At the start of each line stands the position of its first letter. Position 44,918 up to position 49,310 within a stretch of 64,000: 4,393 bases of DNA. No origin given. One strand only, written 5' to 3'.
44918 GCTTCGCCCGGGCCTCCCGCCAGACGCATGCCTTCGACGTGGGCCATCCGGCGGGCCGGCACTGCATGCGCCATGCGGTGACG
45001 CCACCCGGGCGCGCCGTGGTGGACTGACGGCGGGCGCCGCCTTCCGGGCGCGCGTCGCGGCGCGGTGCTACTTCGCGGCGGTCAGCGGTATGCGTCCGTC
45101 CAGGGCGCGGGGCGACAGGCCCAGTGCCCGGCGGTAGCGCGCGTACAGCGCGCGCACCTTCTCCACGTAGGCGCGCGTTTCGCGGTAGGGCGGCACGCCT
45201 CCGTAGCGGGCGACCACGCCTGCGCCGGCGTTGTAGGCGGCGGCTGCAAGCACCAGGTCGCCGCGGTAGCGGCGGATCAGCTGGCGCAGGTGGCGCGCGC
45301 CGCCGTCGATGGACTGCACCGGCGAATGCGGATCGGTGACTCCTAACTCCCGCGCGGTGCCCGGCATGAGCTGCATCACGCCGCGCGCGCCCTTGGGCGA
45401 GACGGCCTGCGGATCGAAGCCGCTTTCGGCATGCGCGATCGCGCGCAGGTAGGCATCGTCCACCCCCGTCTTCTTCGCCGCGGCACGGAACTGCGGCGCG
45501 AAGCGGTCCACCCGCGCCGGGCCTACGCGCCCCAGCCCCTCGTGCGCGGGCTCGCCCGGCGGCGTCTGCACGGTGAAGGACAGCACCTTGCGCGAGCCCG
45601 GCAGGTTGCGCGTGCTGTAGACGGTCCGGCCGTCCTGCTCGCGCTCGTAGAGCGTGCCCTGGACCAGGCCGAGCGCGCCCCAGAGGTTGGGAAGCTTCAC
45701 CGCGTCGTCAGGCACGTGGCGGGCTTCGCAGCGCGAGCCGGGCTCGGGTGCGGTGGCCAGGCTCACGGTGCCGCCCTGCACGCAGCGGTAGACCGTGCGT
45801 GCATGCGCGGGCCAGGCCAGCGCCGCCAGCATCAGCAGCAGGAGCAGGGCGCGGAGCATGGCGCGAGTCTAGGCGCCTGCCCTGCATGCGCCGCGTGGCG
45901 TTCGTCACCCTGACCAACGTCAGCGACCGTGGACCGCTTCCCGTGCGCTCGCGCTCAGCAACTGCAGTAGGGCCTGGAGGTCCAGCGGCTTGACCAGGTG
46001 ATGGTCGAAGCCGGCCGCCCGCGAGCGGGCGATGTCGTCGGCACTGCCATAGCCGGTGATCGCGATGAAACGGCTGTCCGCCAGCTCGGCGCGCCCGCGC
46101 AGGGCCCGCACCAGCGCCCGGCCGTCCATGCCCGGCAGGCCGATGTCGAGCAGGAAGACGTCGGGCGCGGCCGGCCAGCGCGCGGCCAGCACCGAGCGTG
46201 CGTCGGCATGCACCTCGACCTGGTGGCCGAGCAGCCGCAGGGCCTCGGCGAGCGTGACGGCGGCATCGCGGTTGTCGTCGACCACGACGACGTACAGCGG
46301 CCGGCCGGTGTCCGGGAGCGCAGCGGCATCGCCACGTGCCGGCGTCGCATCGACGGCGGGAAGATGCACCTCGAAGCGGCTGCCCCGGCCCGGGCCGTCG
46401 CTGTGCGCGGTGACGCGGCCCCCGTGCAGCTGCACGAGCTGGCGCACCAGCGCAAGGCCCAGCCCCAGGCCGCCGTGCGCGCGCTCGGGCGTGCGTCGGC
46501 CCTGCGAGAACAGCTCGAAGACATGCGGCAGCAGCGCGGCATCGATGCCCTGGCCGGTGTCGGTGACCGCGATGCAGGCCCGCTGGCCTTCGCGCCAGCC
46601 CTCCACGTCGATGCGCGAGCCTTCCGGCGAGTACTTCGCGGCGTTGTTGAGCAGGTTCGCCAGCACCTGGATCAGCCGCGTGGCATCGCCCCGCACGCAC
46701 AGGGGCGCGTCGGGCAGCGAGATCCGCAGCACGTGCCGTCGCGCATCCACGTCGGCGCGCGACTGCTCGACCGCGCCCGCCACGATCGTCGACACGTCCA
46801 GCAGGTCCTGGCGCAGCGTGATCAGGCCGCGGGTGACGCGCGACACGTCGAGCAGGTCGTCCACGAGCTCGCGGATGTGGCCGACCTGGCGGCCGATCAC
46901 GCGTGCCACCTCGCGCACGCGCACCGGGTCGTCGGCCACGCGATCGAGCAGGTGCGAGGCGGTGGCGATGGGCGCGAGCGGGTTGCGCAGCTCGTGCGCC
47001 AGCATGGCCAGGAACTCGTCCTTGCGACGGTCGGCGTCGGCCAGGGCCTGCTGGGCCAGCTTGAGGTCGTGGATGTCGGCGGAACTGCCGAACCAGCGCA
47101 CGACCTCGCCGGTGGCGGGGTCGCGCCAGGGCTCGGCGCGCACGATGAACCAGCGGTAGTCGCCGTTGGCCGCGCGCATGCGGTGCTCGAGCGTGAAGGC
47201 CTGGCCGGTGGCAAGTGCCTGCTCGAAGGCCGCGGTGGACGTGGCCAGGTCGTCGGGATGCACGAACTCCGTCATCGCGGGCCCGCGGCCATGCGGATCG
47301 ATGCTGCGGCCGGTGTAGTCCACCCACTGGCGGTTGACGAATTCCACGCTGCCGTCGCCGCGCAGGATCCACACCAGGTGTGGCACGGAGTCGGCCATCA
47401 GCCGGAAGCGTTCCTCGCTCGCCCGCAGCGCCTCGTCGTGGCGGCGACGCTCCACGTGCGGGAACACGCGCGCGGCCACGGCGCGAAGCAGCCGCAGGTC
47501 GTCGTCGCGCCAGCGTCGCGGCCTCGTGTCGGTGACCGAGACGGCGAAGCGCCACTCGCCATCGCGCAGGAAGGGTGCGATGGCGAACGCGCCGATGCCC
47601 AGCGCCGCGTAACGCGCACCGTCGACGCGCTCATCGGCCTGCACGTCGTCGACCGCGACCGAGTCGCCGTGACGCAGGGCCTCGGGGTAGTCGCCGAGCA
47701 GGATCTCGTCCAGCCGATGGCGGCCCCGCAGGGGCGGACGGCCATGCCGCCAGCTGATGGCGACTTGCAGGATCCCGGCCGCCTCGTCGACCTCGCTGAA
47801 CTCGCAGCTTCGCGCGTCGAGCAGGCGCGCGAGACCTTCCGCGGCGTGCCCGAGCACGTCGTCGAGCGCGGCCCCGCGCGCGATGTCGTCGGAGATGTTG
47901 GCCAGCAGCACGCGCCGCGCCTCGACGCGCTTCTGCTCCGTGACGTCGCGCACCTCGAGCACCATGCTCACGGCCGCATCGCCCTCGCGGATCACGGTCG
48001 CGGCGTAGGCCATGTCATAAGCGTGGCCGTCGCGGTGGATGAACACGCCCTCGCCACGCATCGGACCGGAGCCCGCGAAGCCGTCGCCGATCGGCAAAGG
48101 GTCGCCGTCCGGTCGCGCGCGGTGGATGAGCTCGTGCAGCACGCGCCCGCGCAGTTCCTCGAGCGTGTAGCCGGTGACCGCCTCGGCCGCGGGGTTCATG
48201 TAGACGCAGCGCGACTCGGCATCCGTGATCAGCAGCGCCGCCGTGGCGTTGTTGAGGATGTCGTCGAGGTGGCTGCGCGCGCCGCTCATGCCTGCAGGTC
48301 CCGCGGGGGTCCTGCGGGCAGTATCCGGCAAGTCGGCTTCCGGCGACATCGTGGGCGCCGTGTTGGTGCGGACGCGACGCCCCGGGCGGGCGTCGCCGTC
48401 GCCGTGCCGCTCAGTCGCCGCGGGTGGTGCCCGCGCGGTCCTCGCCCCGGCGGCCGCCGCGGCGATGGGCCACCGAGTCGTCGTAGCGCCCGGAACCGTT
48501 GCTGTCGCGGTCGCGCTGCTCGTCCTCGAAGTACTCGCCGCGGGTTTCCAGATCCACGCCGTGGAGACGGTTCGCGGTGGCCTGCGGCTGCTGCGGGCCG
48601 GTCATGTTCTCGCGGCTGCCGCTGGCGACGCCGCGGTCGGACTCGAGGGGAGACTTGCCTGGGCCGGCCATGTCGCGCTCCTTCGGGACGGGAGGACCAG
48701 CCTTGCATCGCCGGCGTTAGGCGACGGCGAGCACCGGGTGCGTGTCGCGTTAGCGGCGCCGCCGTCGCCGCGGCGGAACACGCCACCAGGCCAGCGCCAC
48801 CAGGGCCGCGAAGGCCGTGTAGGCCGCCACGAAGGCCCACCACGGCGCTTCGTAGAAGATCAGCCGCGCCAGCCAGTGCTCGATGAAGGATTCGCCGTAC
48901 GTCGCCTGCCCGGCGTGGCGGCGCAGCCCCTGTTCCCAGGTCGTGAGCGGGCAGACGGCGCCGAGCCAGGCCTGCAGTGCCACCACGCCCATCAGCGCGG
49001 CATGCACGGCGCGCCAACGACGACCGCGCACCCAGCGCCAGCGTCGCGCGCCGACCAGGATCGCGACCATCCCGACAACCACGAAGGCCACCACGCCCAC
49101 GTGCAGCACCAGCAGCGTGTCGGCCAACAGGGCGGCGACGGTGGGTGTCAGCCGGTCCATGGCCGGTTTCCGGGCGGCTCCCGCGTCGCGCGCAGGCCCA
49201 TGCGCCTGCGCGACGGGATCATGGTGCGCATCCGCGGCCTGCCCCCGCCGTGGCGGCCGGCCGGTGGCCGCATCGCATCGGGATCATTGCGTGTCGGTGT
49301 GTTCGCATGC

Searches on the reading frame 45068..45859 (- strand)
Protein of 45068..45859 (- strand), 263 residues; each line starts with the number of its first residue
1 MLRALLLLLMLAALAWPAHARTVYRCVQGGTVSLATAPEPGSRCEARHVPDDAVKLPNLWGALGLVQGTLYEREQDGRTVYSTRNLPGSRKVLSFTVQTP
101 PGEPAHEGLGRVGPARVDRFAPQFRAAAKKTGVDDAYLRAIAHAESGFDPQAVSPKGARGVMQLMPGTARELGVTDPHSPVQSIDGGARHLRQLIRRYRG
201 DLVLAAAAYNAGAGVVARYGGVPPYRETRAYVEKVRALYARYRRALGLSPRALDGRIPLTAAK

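Call 55: search_protein_families(library=pfam, proteins=[window:45068-45859:-], max_evalue=0.001)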
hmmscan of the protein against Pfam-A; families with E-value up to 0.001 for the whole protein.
window:45068-45859:- (263 aa): 1 family
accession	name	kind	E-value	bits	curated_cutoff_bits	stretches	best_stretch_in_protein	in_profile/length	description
PF01464.25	SLT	-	3.3e-27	94.8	21.3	1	124-221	3-106/117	Transglycosylase SLT domain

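Call 57: search_protein_families(library=ncbifam, proteins=[window:45068-45859:-], max_evalue=0.001)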
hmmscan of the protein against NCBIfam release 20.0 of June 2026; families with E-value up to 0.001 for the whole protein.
window:45068-45859:- (263 aa): 6 families
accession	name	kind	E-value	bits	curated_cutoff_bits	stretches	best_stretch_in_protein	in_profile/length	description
NF008112.0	PRK10859.1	equivalog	1.7e-18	66.4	354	1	118-214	288-388/483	membrane-bound lytic murein transglycosylase MltF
NF047373.1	BB0259_flg_lyt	exception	3e-18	66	234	1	125-235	553-681/705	flagellar assembly lytic transglycosylase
NF008631.0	PRK11619.1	equivalog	2.9e-15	55.7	536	1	121-247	480-629/644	murein transglycosylase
NF008670.0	PRK11671.1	equivalog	1.5e-08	34.2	375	1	116-216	188-306/359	membrane-bound lytic murein transglycosylase MltC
NF008050.0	PRK10783.1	equivalog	1.7e-07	29.9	508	1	144-218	127-207/457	murein transglycosylase D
NF012014.0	PRK15470.1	equivalog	0.0008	19.1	233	0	116-169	35-88/203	membrane-bound lytic murein transglycosylase EmtA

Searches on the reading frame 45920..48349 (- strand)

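Call 55: search_protein_families(library=pfam, proteins=[window:45920-48349:-], max_evalue=0.001)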
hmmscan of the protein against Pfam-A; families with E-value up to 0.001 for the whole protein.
window:45920-48349:- (809 aa): 10 families
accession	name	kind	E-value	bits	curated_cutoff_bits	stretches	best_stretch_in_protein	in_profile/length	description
PF02518.31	HATPase_c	-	9.4e-28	97.3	26.4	1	554-665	1-109/111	Histidine kinase-, DNA gyrase B-, and HSP90-like ATPase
PF08447.18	PAS_3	-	1.6e-20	73.6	25.6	1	337-421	3-87/89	PAS fold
PF00989.32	PAS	-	7.3e-18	65.1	22.6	2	27-80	2-55/113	PAS fold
PF00072.30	Response_reg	-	1.3e-16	61.2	30.2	1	687-798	1-110/111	Response regulator receiver domain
PF08448.16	PAS_4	-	5e-16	59.3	23.1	2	320-428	2-107/110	PAS fold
PF00512.31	HisKA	-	4.6e-15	55.8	26.9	1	443-507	2-65/66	His Kinase A (phospho-acceptor) domain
PF13188.13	PAS_8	-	3.4e-13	49.4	21.8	2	29-79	4-51/65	PAS domain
PF13426.13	PAS_9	-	5.1e-13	49.6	27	2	38-138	3-103/103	PAS domain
PF13185.12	GAF_2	-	2e-10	41.5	28.6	1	161-293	3-129/136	GAF domain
PF01590.32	GAF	-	8.7e-07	30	22.4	1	162-295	2-129/133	GAF domain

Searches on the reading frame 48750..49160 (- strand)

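Call 55: search_protein_families(library=pfam, proteins=[window:48750-49160:-], max_evalue=0.001)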
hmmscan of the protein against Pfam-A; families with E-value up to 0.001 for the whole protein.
window:48750-49160:- (136 aa): 1 family
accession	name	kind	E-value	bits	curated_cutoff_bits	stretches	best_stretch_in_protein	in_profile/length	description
PF10861.13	DUF2784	-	1.9e-30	105.5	29.7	1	11-129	2-108/109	Protein of Unknown function (DUF2784)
